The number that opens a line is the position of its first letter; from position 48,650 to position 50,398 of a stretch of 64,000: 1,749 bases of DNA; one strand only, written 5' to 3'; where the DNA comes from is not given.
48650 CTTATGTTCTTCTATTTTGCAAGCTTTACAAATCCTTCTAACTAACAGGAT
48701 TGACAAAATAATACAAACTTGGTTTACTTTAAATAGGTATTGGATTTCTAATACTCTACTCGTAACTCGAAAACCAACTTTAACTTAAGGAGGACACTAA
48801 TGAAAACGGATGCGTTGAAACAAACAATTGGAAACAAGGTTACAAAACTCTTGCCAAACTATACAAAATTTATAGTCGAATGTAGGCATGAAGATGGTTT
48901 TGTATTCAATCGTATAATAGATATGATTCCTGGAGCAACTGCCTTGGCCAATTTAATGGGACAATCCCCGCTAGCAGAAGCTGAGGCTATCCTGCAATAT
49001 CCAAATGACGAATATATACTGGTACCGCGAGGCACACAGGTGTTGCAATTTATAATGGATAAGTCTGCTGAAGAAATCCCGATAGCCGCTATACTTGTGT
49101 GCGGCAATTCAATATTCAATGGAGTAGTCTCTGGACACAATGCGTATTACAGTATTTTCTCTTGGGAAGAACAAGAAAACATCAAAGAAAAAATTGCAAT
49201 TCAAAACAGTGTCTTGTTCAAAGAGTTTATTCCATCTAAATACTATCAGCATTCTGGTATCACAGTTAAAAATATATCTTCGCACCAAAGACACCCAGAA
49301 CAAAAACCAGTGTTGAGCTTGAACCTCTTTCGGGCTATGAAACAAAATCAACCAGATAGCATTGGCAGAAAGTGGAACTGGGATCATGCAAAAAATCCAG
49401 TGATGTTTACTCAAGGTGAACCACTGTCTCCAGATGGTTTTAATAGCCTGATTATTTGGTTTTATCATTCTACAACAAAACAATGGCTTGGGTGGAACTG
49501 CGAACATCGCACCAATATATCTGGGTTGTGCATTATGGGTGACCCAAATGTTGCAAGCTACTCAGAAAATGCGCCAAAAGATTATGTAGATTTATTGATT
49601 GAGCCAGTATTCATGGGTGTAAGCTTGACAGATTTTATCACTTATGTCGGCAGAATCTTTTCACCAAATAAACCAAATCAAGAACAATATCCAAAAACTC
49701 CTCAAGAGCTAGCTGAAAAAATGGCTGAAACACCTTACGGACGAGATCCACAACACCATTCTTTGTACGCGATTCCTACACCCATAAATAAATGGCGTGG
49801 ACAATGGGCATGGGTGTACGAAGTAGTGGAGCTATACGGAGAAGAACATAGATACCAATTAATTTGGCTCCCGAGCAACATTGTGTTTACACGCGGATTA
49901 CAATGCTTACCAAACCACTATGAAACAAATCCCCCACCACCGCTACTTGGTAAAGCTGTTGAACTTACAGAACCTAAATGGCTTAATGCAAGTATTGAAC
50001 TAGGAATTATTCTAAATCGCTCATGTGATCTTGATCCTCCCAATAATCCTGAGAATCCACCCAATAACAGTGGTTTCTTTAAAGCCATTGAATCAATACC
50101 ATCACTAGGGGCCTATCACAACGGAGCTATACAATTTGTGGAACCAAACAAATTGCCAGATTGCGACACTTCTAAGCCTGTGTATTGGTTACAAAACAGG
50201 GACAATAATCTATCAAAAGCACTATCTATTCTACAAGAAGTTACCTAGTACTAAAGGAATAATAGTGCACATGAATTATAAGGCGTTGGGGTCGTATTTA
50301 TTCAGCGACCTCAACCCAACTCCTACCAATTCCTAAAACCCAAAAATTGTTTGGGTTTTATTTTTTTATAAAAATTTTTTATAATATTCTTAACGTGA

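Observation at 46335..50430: Compositionally foreign patch with orphan 482-aa and 115-aa proteins, a CDGSH Fe-S protein, and repeat boundaries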

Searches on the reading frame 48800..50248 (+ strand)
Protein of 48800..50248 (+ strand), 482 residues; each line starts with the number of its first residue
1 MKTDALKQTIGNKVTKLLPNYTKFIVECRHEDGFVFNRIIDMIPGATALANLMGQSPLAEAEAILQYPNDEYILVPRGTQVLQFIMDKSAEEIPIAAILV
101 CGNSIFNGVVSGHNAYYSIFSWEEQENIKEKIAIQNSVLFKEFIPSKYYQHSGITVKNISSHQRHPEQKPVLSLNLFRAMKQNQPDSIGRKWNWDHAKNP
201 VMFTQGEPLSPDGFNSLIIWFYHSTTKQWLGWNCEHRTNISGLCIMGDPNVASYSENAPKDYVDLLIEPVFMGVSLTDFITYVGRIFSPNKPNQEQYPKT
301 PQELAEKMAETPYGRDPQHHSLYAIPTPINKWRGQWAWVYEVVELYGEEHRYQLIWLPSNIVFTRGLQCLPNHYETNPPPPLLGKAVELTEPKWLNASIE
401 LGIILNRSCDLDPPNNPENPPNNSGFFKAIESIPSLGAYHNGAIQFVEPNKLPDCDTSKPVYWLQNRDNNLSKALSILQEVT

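Call 5: search_protein_families(library=pfam, proteins=[window:48800-50248:+], max_evalue=0.1)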
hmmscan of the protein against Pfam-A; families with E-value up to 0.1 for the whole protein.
window:48800-50248:+ (482 aa): 0 families

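Call 7: find_homologous_proteins(query=window:48800-50245:+, max_evalue=0.001)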
Query window:48800-50245:+ (482 aa): 1 proteins with E <= 0.001 among 5081 candidates.
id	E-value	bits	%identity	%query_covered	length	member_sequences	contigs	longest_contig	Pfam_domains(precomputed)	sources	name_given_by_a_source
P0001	0.0e+0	1138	100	100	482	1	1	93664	-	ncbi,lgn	-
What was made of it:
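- The word-indexed search finds only the protein itself (call 7).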

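Call 8: search_protein_families(library=padloc, proteins=[window:48800-50248:+], max_evalue=0.1)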
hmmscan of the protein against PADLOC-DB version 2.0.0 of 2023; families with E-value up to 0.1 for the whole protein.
window:48800-50248:+ (482 aa): 0 families

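Call 9: search_protein_families(library=phrogs, proteins=[window:48800-50248:+], max_evalue=0.1)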
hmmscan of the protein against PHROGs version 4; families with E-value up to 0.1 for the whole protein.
window:48800-50248:+ (482 aa): 0 families

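Call 12: find_encoding_contigs(protein=P0001, flank=10000)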
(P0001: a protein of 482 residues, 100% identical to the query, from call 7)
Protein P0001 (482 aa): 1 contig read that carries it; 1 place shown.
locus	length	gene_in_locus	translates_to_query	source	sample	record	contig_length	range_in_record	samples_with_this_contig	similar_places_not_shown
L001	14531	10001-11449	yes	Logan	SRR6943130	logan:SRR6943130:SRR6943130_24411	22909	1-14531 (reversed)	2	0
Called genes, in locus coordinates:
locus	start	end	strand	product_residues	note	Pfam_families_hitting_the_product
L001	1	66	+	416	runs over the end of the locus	PF13439:Glyco_transf_4, PF13477:Glyco_trans_4_2 (weak), PF13579:Glyco_trans_4_4, PF20706:GT4-conflict (weak), PF00534:Glycos_transf_1, PF13692:Glyco_trans_1_4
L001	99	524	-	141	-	PF01467:CTP_transf_like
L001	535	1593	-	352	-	PF00535:Glycos_transf_2, PF13641:Glyco_tranf_2_3, PF13632:Glyco_trans_2_3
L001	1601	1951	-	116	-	PF10066:DUF2304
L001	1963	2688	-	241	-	PF00535:Glycos_transf_2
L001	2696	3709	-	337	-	PF01073:3Beta_HSD, PF01370:Epimerase, PF02719:Polysacc_synt_2 (weak), PF04321:RmlD_sub_bind, PF16363:GDP_Man_Dehyd, PF07993:NAD_binding_4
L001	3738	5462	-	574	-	PF00082:Peptidase_S8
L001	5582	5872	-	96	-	PF01386:Ribosomal_L25p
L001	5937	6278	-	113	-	-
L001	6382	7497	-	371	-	PF13433:Peripla_BP_5, PF13458:Peripla_BP_6, PF01094:ANF_receptor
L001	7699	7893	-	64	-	PF09360:zf-CDGSH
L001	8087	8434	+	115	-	-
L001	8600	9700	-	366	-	PF00155:Aminotran_1_2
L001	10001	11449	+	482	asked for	-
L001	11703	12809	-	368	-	PF01098:FTSW_RODA_SPOVE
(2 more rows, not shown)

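Call 24: predict_structure(protein=window:48800-50245:+)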
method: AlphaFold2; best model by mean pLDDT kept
length: 482 residues; sequences in the alignment: 1
mean_pLDDT: 33.3   pTM: 0.23
mean pLDDT of the five models: 33.3, 31.0, 26.4, 25.4, 24.5
residues with pLDDT >= 90: 0; 70-90: 0; 50-70: 0; < 50: 482
segments of 3 or more residues with pLDDT < 50: 1-482
pLDDT, mean of each block of 10 residues (from residue 1): 32 32 30 28 33 41 44 40 44 39 30 29 33 25 26 24 25 28 29 30 32 36 37 36 30 28 27 35 41 46 45 35 32 33 32 33 28 26 25 28 29 35 37 37 37 35 38 42 34
secondary structure, 60 per line:
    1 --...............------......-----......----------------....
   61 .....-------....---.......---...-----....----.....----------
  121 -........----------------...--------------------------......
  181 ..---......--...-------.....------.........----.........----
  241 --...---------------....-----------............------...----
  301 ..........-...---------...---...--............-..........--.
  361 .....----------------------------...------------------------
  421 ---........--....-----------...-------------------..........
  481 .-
elements in order: H3-17 E24-29 E35-40 H57-65 E73-76 H80-86 E98-101 E106-110 H122-129 H175-182 H186-191 E204-208 E215-223 E228-236 E243-245 H261-264 H276-287 H301-310 E324-326 E330-332 E335-346 E348-357 E360-365 H424-431 H434-437 H471-481
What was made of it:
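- Tried and rejected: AlphaFold on the 482-aa protein as a single sequence gave pLDDT 33 and was useless (call 24).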

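Call 31: search_protein_representatives(protein=window:48800-50245:+)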
Query: 482 residues. Proteins with E-value up to 0.001 (for the whole library): 14; up to 1e-10: 8; up to 1e-30: 4. The best 14 are listed.
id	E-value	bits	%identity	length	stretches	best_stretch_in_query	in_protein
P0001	0.0e+00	1138.0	100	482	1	1-482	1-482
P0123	9.8e-63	228.9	37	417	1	57-434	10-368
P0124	1.2e-39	152.7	39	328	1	140-434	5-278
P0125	3.6e-35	138.0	35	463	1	71-439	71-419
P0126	4.1e-19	85.0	34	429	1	206-434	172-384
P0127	1.3e-17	80.1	41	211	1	266-434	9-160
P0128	1.0e-15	73.9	42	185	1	266-432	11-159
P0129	5.7e-15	71.4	38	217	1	268-434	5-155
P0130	1.7e-09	53.3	32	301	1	215-435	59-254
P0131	1.8e-09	53.3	42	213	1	269-407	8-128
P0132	1.7e-08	50.0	37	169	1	299-434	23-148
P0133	8.0e-08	47.8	25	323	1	23-258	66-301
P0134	1.3e-05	40.6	32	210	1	262-436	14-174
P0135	6.2e-04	35.0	34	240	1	267-432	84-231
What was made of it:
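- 48800..50248 (+): 482-aa gene; the most divergent member of a rare unannotated two-domain family; the only compositionally atypical gene of the patch. 13 relatives by exhaustive phmmer (call 31).
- Checked: The 482-aa protein is not an orphan (call 31).
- Exhaustive phmmer finds 13 relatives, with E-values from 1e-62 to 6e-4 (call 31).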

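Call 36: search_solved_structures(query=A1, max_evalue=10)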
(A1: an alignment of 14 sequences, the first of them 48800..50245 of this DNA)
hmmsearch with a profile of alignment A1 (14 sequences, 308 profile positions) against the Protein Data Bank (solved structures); distinct sequences matched with E-value up to 10: 0.

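Call 37: search_protein_families(library=pfam, alignment_id=A1, max_evalue=1)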
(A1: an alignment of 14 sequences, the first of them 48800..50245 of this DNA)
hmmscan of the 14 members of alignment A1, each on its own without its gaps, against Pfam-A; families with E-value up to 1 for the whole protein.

A. member 1, window:48800-50245:+ (482 aa): 0 families

B. families by the number of members that match (of 14 scanned): 5 families
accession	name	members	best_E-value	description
PF08049.16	IlvB_leader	1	0.022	IlvB leader peptide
PF04838.17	Baculo_LEF5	1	0.051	Baculoviridae late expression factor 5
PF02295.23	z-alpha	1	0.083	Adenosine deaminase z-alpha domain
PF21419.2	RoxA-like_Cyt-c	1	0.086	RoxA-like, cytochrome c-like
PF20026.4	DUF6434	1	0.11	Domain of unknown function (DUF6434)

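Call 38: find_encoding_contigs(protein=P0123, flank=10000, max_places=3)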
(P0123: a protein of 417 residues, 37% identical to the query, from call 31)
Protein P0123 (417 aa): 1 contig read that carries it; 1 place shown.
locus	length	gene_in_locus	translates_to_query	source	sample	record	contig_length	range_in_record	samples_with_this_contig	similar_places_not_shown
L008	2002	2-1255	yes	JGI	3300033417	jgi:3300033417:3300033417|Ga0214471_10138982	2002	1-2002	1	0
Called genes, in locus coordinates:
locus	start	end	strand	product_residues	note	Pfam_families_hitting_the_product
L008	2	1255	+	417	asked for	?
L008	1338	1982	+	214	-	-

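Call 39: find_encoding_contigs(protein=P0125, flank=10000, max_places=3)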
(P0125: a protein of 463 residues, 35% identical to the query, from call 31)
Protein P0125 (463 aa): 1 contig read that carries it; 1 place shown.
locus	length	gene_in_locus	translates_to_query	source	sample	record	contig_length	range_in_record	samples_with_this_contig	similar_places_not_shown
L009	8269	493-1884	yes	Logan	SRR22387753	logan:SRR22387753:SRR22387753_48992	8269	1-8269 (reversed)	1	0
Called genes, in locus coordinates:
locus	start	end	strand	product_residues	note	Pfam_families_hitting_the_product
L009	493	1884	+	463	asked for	-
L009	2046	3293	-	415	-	PF13173:AAA_14, PF13635:DUF4143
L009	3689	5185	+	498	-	PF02366:PMT, PF13231:PMT_2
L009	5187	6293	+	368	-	PF13439:Glyco_transf_4 (weak), PF20706:GT4-conflict, PF00534:Glycos_transf_1, PF13692:Glyco_trans_1_4, PF13524:Glyco_trans_1_2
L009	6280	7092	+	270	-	PF16371:MetallophosN, PF13715:CarbopepD_reg_2 (weak)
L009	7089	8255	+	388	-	PF13439:Glyco_transf_4, PF20706:GT4-conflict, PF00534:Glycos_transf_1, PF13692:Glyco_trans_1_4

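Call 40: find_encoding_contigs(protein=P0126, flank=10000, max_places=3)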
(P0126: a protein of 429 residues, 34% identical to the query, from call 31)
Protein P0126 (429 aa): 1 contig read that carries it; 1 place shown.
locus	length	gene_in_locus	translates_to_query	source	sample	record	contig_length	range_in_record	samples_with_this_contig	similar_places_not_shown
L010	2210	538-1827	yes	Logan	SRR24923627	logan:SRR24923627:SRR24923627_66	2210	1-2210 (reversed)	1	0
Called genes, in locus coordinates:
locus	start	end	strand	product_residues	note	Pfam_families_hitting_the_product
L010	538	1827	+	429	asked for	-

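Call 41: find_encoding_contigs(protein=P0124, flank=10000, max_places=3)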
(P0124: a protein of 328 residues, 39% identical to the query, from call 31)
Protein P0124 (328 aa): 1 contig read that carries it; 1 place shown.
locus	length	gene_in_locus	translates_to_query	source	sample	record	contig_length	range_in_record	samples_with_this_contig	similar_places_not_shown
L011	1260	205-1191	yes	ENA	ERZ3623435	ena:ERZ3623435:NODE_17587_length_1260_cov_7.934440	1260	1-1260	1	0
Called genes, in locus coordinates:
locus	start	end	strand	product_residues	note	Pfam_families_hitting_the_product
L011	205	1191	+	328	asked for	-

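Call 42: find_encoding_contigs(protein=P0127, flank=10000, max_places=3)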
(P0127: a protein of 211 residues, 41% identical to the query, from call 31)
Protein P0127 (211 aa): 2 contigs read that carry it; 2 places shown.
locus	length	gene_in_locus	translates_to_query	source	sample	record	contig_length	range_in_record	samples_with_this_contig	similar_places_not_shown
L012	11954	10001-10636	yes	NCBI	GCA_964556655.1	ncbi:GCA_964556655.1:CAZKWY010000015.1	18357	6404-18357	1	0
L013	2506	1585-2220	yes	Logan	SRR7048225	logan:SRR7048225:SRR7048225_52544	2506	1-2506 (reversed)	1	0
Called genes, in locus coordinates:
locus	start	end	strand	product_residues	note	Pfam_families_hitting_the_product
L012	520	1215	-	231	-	PF03703:bPH_2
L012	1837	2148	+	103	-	PF01022:HTH_5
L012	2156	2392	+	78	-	PF13192:Thioredoxin_3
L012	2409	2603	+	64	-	-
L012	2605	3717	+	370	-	PF03773:ArsP_1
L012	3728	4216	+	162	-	-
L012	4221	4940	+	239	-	PF02683:DsbD_TM, PF13386:DsbD_2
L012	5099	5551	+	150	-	-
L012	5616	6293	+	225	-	PF00072:Response_reg, PF00486:Trans_reg_C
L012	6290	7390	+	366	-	PF00672:HAMP, PF00512:HisKA, PF02518:HATPase_c, PF13589:HATPase_c_3 (weak), PF14501:HATPase_c_5 (weak)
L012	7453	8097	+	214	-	-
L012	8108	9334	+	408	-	-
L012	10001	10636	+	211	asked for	-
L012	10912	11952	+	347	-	?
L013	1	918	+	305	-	?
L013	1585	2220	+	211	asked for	-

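Call 47: predict_structure(alignment_id=A1)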
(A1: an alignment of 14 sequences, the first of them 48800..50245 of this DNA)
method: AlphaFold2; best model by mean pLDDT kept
length: 482 residues; sequences in the alignment: 14
mean_pLDDT: 76.1   pTM: 0.67
mean pLDDT of the five models: 76.1, 75.8, 75.3, 70.4, 70.4
residues with pLDDT >= 90: 125; 70-90: 210; 50-70: 88; < 50: 59
segments of 3 or more residues with pLDDT < 50: 43-59, 105-111, 372-377, 414-417, 441-463
pLDDT, mean of each block of 10 residues (from residue 1): 72 80 60 57 44 43 87 82 80 85 50 75 85 89 87 75 68 90 76 90 86 77 97 85 90 95 85 93 85 72 91 77 86 85 76 92 82 47 80 91 83 53 79 65 42 39 62 85 79
secondary structure, 60 per line:
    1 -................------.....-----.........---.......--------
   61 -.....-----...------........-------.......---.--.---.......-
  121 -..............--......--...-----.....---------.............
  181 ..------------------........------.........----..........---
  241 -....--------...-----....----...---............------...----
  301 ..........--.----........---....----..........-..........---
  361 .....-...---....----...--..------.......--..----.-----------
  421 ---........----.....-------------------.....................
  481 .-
elements in order: H2-17 E24-28 H34-42 H46-52 E62-66 E72-74 H81-88 E96-102 E113-119 H122-135 H138-143 E154-158 E168-173 H174-182 E201-208 E215-223 E228-237 E242-245 E254-256 H262-265 E270-272 H276-287 H301-310 E318-325 H329-332 E337-346 E348-357 E361-365 H373-376 H394-400 H424-431 H436-440 H460-481
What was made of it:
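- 48800..50248 (+): AlphaFold model pLDDT 76, pTM 0.67 (call 47).
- The AlphaFold model built with the alignment has pLDDT 76 and pTM 0.67 (call 47).
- Tried and rejected: It was redone with alignment A1 (call 47).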

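Call 52: fold_search(model_id=the predicted structure, library=pdb)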
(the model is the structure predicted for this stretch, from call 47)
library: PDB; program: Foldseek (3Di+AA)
matches with E <= 10: 558; with E <= 0.001: 0
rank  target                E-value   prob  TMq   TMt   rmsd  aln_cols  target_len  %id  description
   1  8iyj_T                2.5e-02  0.12  0.08  0.12  29.0       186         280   11  Cryo-EM structure of the 48-nm repeat doublet microtubule from mouse sperm (released 2023-07-05)
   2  8iyj_O5               2.7e-02  0.14  0.09  0.08  33.9       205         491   11  Cryo-EM structure of the 48-nm repeat doublet microtubule from mouse sperm (released 2023-07-05)
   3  6y2r_B                3.0e-02  0.63  0.11  0.15  13.6       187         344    6  Escherichia coli R255A RnlA endoribonuclease (single alanine mutant of RnlA) (released 2021-05-12)
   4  8otz_Ad               5.1e-02  0.07  0.09  0.09  35.2       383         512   10  48-nm repeat of the native axonemal doublet microtubule from bovine sperm (released 2023-11-22)
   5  6y2r_A                6.4e-02  0.51  0.11  0.15  13.4       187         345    6  Escherichia coli R255A RnlA endoribonuclease (single alanine mutant of RnlA) (released 2021-05-12)
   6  7a0t_A                7.1e-02  0.07  0.08  0.11  23.8       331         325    7  Crystal structure of kievitone hydratase from Nectria haematococca (P21 SG) (released 2021-08-18)
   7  6y2s_B                7.5e-02  0.47  0.12  0.16  13.6       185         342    7  Escherichia coli R318A RnlA endoribonuclease (single alanine mutant of RnlA) (released 2021-03-31)
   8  6y2p_A                7.5e-02  0.33  0.13  0.17  13.4       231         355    6  Escherichia coli RnlA-RnlB Toxin-Antitoxin System. (released 2021-04-14)
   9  9e78_1Q               7.5e-02  0.05  0.10  0.08  39.6       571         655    9  48-nm repeat of the Leishmania tarentolae doublet microtubule (released 2025-03-12)
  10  7a0t_B                8.4e-02  0.08  0.08  0.11  24.1       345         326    6  Crystal structure of kievitone hydratase from Nectria haematococca (P21 SG) (released 2021-08-18)
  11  7a0q_A                8.4e-02  0.06  0.07  0.10  23.5       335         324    6  Crystal structure of kievitone hydratase from Nectria haematococca (C2 SG) (released 2021-08-18)
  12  5boi                  1.0e-01  0.12  0.09  0.15  17.7       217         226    9  Bacillus megaterium YpeB C-terminal domain (released 2015-08-12)
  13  7ung_T                1.1e-01  0.06  0.08  0.08  45.1       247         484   11  48-nm repeat of the human respiratory doublet microtubule (released 2022-10-05)
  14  2ich_A                1.7e-01  0.04  0.08  0.11  24.9       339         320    7  CRYSTAL STRUCTURE OF A PUTATIVE ATTH (NE1406) FROM NITROSOMONAS EUROPAEA AT 2.00 A RESOLUTION (released 2006-10-03)
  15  8gxe_B                1.8e-01  0.06  0.08  0.13  18.4       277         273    9  PTPN21 FERM PTP complex (released 2023-09-27)
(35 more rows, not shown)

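Call 60: fold_search(model_id=the predicted structure, library=viral)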
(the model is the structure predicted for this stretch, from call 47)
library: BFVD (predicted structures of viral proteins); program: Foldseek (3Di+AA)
matches with E <= 10: 745; with E <= 0.001: 1
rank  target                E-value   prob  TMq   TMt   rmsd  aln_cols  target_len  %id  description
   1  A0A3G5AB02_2          3.7e-04  0.47  0.14  0.10  24.5       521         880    9  Uncharacterized protein [Hyperionvirus sp.]
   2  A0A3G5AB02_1          1.0e-02  0.14  0.13  0.09  26.1       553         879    9  Uncharacterized protein [Hyperionvirus sp.]
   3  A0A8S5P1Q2            1.9e-02  0.10  0.12  0.13  28.4       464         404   10  Uncharacterized protein [Myoviridae sp. ctLnO19]
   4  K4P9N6                2.6e-02  0.03  0.06  0.07  25.1       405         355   11  Uncharacterized protein [Heliothis virescens ascovirus 3g]
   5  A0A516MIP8            3.2e-02  0.03  0.08  0.05  25.9       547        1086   10  (no name in the UniProt tables at hand)
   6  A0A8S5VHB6            6.6e-02  0.18  0.13  0.20  21.0       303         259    8  Uncharacterized protein [Myoviridae sp. ctkfK18]
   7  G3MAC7                9.2e-02  0.11  0.10  0.10  17.5       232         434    6  Gp386 [Bacillus phage G]
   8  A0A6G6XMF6            1.0e-01  0.57  0.13  0.21  17.4       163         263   10  (no name in the UniProt tables at hand)
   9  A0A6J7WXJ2            1.1e-01  0.18  0.06  0.16  12.3        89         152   10  Uncharacterized protein [uncultured Caudovirales phage]
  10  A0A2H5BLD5            1.2e-01  0.08  0.09  0.12  21.3       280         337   12  Uncharacterized protein [Streptomyces phage AbbeyMikolon]
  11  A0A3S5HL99            1.5e-01  0.05  0.07  0.07  20.8       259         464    7  Uncharacterized protein [Megavirus baoshan]
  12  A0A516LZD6            1.5e-01  0.04  0.09  0.09  22.4       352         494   11  (no name in the UniProt tables at hand)
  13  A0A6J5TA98            1.6e-01  0.03  0.08  0.12  24.6       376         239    8  Uncharacterized protein [uncultured Caudovirales phage]
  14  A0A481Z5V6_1          1.7e-01  0.03  0.08  0.06  29.6       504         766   10  DNA-directed RNA polymerase [Pithovirus LCPAC103]
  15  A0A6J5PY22            2.1e-01  0.03  0.08  0.13  41.1       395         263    8  Uncharacterized protein [uncultured Caudovirales phage]
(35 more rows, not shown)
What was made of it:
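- Tried and rejected: I treat these as noise (calls 52, 60).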

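Call 73: find_related_loci(query=A3, collection=metagenome_contigs, flank=10000)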
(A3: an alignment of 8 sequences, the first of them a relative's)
Query A3 (417 aa) in metagenome_contigs; peptide patterns used: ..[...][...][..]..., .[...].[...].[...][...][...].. (x = any residue, [..] = any of these).
89 stretches matched a pattern; 4 encode a relative of the query (tblastn E <= 1e-3); 4 distinct loci.
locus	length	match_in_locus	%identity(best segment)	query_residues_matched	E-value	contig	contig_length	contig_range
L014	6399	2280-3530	100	1-417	0e+0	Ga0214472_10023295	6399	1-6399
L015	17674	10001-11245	61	1-415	1e-169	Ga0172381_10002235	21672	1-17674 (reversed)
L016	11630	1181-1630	46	226-375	9e-37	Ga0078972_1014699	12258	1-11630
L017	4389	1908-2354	43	227-376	3e-32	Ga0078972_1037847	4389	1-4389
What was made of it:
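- Four more loci came from metagenomes (call 73).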

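Call 74: find_related_loci(query=A3, collection=viral_contigs, flank=10000)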
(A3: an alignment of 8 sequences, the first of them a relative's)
Query A3 (417 aa) in viral_contigs; peptide patterns used: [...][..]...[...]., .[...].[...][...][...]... (x = any residue, [..] = any of these).
33 stretches matched a pattern, but none encodes a relative of the query by tblastn (E <= 1e-3).
